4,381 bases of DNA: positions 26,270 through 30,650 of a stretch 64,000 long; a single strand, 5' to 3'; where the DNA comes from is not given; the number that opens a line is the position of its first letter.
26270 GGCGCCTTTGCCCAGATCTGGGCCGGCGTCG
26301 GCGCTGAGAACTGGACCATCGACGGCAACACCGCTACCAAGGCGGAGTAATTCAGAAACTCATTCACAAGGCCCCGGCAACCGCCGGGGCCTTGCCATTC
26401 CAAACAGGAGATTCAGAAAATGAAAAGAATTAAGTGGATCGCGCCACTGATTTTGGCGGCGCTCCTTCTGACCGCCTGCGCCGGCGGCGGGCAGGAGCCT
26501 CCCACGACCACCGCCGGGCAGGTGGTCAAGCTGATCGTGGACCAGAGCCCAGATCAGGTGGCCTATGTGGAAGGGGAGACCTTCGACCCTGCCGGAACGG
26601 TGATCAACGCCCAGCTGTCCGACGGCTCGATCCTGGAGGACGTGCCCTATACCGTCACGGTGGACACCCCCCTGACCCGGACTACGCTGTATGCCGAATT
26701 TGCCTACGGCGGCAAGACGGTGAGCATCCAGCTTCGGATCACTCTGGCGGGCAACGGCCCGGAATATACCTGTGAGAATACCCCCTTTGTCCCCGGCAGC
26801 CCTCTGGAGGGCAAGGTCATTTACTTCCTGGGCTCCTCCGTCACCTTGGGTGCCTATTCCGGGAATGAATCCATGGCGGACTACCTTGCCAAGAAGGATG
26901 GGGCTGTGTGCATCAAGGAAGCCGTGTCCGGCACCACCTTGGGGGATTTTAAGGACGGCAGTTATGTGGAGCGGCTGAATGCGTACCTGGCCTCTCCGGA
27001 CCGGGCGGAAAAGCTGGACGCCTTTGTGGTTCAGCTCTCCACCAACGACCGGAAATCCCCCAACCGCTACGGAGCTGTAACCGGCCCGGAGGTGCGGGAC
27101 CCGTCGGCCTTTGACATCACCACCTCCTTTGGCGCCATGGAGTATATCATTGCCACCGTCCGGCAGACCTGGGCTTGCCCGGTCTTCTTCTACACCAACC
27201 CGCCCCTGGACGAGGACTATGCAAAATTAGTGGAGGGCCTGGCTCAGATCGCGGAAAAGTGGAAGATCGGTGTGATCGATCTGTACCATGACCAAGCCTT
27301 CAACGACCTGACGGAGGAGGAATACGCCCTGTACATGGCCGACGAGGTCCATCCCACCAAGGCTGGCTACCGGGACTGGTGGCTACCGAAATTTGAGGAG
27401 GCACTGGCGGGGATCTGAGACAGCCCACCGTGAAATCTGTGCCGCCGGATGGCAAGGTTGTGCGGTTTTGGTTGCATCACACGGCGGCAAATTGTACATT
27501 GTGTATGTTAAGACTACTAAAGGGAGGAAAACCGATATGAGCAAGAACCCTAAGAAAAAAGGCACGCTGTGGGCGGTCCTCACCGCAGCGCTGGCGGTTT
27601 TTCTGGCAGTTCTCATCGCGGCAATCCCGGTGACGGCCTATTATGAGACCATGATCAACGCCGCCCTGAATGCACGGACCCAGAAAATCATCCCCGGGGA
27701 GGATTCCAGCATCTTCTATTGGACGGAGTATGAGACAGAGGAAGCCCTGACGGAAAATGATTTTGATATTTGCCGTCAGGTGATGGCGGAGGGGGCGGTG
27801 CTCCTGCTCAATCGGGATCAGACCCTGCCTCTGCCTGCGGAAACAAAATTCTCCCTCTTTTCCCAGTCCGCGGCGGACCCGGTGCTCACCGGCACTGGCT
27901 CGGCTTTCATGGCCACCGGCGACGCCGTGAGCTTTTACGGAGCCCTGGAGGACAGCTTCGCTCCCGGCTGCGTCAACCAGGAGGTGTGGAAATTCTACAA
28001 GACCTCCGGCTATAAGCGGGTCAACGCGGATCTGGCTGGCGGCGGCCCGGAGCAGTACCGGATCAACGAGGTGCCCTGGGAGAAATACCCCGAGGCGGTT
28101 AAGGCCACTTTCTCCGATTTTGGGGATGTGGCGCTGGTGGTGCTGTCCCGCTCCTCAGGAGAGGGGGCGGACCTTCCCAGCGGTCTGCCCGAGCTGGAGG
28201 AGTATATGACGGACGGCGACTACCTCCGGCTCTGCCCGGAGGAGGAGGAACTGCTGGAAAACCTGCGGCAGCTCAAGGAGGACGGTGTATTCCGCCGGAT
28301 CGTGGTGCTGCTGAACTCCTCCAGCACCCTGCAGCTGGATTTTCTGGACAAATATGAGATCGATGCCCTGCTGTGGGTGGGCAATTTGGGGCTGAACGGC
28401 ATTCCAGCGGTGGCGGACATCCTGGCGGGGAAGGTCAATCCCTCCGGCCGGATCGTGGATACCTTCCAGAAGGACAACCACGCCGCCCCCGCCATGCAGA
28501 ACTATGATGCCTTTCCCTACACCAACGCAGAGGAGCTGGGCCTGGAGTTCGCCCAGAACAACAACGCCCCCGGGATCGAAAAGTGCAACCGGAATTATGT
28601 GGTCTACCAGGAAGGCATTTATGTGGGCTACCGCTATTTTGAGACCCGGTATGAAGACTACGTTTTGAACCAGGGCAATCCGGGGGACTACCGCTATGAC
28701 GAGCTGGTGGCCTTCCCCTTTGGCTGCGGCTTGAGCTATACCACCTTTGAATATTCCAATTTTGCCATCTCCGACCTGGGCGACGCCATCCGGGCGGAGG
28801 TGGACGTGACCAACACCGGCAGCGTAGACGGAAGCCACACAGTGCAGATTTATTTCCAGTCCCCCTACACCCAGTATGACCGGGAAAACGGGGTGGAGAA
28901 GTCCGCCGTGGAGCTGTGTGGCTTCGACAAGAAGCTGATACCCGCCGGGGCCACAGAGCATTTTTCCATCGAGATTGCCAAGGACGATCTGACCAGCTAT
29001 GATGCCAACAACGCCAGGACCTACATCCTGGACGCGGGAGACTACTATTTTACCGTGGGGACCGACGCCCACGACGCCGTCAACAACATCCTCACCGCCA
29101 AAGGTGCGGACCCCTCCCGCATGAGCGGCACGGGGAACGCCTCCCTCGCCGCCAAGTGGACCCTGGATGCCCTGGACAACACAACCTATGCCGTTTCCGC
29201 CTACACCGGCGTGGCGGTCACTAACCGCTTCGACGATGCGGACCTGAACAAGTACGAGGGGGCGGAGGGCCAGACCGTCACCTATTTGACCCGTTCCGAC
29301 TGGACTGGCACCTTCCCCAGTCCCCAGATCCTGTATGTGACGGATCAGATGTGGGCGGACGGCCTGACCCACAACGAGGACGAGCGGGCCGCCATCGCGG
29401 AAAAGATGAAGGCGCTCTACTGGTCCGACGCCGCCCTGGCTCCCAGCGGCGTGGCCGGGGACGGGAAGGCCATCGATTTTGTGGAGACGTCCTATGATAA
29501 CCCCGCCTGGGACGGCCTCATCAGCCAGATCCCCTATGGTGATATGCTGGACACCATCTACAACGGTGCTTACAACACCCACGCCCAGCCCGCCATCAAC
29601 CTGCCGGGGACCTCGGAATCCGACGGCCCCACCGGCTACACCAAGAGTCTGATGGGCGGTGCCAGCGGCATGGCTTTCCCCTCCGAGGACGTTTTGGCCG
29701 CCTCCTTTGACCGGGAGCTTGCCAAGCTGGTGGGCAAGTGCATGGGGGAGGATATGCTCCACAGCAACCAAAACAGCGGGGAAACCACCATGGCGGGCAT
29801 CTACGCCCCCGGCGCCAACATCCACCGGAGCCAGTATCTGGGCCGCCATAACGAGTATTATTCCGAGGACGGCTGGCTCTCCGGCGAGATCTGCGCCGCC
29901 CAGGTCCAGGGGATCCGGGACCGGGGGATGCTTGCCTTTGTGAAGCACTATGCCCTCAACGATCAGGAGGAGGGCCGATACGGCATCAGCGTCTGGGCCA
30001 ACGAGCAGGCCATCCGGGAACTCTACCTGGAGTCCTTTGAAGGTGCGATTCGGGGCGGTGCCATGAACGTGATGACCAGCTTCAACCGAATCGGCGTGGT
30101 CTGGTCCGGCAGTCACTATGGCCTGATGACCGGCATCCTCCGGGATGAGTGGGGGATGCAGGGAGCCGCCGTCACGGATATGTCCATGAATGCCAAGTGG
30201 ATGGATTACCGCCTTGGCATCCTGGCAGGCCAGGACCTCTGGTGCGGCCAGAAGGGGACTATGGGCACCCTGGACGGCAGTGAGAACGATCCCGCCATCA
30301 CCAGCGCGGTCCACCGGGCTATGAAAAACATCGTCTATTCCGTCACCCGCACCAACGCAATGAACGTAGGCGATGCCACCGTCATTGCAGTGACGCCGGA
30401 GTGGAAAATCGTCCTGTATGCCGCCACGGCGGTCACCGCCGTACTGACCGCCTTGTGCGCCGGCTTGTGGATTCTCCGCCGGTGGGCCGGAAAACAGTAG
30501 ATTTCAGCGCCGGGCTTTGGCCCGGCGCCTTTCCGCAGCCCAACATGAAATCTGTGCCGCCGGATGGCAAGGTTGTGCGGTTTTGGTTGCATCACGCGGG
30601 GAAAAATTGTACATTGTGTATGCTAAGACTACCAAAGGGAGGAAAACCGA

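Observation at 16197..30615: Four glycoside-hydrolase promoters share one 21-bp-phased direct-repeat box at a fixed distance from the -10: candidate LytTR regulon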

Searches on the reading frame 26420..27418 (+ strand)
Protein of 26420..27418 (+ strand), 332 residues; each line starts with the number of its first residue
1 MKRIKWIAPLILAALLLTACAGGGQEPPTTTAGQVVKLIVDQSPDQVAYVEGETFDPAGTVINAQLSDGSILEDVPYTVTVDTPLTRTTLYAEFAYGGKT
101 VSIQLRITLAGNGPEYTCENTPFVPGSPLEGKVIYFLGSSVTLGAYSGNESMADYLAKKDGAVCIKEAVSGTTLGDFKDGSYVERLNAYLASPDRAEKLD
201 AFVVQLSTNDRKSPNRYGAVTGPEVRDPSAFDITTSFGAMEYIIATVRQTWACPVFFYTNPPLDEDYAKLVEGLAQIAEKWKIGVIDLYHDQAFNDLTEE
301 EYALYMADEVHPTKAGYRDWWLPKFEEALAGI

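Call 8: search_protein_families(library=pfam, proteins=[window:26420-27418:+])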
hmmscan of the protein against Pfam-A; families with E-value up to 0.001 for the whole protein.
window:26420-27418:+ (332 aa): 2 families
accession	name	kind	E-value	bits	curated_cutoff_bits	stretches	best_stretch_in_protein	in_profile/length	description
PF13472.12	Lipase_GDSL_2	-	2.6e-14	54.5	32.9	1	136-318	1-177/178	GDSL-like Lipase/Acylhydrolase family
PF00657.28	Lipase_GDSL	-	1.4e-07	32.3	23.6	1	134-318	1-202/208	GDSL-like Lipase/Acylhydrolase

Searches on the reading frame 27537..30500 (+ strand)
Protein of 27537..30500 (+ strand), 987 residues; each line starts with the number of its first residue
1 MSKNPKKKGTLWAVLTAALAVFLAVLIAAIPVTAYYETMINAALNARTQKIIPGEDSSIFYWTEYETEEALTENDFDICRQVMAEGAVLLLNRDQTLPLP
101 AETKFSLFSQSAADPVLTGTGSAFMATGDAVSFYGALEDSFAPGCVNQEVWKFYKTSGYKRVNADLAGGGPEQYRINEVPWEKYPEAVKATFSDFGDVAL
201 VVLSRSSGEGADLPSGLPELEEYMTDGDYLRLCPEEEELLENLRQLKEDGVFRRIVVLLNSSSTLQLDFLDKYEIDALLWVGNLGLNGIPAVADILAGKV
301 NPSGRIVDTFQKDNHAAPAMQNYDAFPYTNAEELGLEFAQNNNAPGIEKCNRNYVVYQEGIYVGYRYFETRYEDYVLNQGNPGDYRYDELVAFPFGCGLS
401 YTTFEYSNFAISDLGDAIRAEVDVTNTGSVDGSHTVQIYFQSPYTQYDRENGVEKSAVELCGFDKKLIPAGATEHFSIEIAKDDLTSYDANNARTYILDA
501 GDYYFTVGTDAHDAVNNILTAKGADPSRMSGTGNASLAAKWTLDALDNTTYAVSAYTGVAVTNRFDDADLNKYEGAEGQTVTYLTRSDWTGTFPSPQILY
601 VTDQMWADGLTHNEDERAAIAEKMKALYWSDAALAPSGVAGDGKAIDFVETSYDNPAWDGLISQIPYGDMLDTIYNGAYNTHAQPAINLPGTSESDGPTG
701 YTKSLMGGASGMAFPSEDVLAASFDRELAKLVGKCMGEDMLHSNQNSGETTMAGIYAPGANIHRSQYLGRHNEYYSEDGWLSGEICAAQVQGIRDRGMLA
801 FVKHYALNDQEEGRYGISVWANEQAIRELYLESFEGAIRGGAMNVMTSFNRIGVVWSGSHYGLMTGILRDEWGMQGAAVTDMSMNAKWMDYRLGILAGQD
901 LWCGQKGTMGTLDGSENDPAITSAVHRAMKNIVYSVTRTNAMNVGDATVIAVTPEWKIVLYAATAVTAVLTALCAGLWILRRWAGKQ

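Call 6: search_protein_families(library=pfam, proteins=[window:27537-30500:+])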
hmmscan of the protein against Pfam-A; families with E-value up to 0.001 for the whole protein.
window:27537-30500:+ (987 aa): 3 families
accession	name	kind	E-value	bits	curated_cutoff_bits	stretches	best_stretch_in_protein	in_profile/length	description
PF01915.27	Glyco_hydro_3_C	-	8.8e-25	88.3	31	1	88-365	2-200/200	Glycosyl hydrolase family 3 C-terminal domain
PF00933.27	Glyco_hydro_3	-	1.7e-20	74.2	27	1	686-885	60-256/316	Glycosyl hydrolase family 3 N terminal domain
PF14310.12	Fn3-like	-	1.5e-09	38.3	25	1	434-510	1-70/71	Fibronectin type III-like domain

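Call 40: search_protein_families(library=ncbifam, proteins=[window:27537-30500:+], max_evalue=0.001)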
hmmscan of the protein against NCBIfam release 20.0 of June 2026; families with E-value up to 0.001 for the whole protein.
window:27537-30500:+ (987 aa): 7 families
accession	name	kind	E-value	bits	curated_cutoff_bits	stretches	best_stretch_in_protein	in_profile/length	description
NF041610.1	alph_arabinopyran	equivalog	2.3e-68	231.1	1300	3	689-883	28-224/738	exo-alpha-(1->6)-L-arabinopyranosidase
NF052330.1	BetGlucosiCelf0468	equivalog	6.9e-54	183.3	1300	2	677-882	19-223/817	beta-d-glucosidase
NF041776.1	xylosidase_Xyl3A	equivalog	1.7e-41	142.1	1250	3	371-513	702-838/846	xylan 1,4-beta-xylosidase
NF052329.1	XyloArabinsidase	equivalog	9.4e-39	133.1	1050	2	712-882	109-274/750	beta-xylosidase/alpha-l-arabinosidase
NF011678.0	PRK15098.1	equivalog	1e-38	133.3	666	2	713-882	119-288/765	beta-glucosidase BglX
NF052331.1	Bet13-16Glucosase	equivalog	1.4e-34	119.3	1330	3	704-883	88-265/750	exo-beta-d-1,3/1,6-glucosidase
NF041579.1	betaxyl_Flavo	equivalog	4.4e-23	81.3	1350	2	383-512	578-704/716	beta-xylosidase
